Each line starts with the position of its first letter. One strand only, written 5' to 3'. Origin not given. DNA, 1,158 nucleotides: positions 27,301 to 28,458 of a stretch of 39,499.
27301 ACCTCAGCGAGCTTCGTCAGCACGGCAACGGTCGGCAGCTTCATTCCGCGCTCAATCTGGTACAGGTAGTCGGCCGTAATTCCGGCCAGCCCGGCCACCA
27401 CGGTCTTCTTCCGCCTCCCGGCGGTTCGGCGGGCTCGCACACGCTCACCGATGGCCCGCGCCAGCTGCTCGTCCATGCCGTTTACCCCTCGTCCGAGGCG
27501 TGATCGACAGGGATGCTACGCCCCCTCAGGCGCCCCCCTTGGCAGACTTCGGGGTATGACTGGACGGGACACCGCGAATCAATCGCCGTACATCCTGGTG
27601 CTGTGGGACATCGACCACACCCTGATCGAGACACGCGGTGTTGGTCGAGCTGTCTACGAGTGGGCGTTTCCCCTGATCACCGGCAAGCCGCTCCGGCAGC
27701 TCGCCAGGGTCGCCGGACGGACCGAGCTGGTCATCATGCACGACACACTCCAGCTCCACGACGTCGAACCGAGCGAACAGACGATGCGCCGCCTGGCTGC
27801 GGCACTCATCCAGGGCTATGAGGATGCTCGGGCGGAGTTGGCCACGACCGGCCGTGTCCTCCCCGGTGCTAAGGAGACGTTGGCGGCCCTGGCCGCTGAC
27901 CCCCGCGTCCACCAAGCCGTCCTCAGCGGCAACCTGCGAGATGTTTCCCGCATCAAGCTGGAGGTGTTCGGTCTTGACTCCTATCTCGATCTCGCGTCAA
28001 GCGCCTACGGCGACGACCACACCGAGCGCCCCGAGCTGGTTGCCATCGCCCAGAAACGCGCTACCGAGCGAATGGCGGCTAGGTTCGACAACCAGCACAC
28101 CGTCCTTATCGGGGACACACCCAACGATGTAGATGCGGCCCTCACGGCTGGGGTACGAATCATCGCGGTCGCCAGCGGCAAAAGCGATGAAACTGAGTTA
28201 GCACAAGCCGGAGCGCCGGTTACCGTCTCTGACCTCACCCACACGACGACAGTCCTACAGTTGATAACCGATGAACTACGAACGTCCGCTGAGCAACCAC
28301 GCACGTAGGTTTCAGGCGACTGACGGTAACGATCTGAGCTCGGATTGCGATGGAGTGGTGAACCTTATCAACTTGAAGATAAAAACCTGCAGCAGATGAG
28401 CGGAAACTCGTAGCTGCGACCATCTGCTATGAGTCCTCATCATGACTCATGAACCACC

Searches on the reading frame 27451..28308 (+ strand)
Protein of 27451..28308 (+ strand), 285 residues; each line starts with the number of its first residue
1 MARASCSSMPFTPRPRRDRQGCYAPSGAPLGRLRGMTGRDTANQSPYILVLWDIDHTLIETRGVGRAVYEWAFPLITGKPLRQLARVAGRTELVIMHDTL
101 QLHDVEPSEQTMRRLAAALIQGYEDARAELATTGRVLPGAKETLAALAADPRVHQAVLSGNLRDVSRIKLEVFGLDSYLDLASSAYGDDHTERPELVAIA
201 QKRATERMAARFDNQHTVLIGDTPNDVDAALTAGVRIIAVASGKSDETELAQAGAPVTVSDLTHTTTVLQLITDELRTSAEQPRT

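Call 37: search_protein_families(library=pfam, proteins=[window:27451-28308:+], max_evalue=0.01)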
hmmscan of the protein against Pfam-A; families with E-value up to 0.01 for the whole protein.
window:27451-28308:+ (285 aa): 4 families
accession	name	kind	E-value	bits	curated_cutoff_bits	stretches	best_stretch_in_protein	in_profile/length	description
PF12710.13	HAD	-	3e-13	51.1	27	1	50-230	1-188/189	haloacid dehalogenase-like hydrolase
PF13419.12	HAD_2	-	2e-12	48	23.8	1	50-240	1-178/178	Haloacid dehalogenase-like hydrolase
PF00702.32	Hydrolase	-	9e-11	43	26.4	1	49-234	3-191/191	haloacid dehalogenase-like hydrolase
PF13242.12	Hydrolase_like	-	1.2e-10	41.6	22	1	202-258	11-67/75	HAD-hyrolase-like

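Call 93: search_protein_families(library=padloc, proteins=[window:27451-28308:+], max_evalue=0.001)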
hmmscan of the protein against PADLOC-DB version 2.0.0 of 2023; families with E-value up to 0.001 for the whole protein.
window:27451-28308:+ (285 aa): 0 families
